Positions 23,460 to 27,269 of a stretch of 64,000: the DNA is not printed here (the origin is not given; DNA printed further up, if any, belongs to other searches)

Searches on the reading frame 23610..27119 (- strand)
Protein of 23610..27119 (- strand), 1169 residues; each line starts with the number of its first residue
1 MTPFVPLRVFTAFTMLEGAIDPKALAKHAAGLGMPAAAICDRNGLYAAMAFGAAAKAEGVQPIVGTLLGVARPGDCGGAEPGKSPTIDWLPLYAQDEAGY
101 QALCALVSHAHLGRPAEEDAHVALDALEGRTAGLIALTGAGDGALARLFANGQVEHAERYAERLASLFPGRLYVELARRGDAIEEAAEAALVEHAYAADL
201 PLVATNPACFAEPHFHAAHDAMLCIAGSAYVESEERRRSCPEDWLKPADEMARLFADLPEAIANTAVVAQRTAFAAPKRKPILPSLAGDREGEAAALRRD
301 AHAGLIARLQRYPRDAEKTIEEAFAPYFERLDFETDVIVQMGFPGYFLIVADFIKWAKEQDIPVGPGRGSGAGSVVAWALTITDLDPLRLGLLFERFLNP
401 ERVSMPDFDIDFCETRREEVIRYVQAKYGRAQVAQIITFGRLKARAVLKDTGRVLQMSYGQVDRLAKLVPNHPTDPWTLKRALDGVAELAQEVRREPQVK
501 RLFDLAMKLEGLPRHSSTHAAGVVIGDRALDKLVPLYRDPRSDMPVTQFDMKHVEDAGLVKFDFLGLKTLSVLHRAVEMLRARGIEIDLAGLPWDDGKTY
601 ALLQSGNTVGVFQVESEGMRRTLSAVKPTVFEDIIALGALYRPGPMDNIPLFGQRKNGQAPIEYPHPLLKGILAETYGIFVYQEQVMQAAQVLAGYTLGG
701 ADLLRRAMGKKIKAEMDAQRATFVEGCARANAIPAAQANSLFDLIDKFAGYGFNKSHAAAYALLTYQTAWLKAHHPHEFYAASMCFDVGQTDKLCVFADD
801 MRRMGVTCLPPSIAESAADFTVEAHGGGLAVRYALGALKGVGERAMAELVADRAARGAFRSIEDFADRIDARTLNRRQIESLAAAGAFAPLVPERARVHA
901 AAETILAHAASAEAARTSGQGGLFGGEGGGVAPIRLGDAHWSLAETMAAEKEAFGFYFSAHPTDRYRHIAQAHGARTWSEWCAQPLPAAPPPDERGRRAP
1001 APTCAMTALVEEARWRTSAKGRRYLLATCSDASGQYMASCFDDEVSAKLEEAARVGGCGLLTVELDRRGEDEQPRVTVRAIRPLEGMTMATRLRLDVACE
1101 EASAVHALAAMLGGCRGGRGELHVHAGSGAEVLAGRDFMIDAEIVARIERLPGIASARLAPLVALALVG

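Call 24: search_protein_families(library=pfam, proteins=[window:23610-27119:-], max_evalue=1)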
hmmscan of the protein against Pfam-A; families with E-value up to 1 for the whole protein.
window:23610-27119:- (1169 aa): 6 families
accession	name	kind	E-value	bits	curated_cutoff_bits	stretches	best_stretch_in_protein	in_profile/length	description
PF07733.18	DNA_pol3_alpha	-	4.7e-99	331.7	23.9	1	320-566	16-260/260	Bacterial DNA polymerase III alpha NTPase domain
PF17657.6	DNA_pol3_finger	-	5.4e-61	205.2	22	1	569-730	1-165/166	Bacterial DNA polymerase III alpha subunit finger domain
PF14579.12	HHH_6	-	9.2e-26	90.3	25.6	1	805-897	1-89/90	Helix-hairpin-helix motif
PF02811.25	PHP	-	3.2e-25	89.8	26.4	1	7-178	2-163/164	PHP domain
PF04919.18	DUF655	-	0.011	16.1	22.2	1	833-871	116-153/181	Protein of unknown function (DUF655)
PF16423.10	COE1_HLH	-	0.024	14.9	27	1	463-479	11-27/44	Transcription factor COE1 helix-loop-helix domain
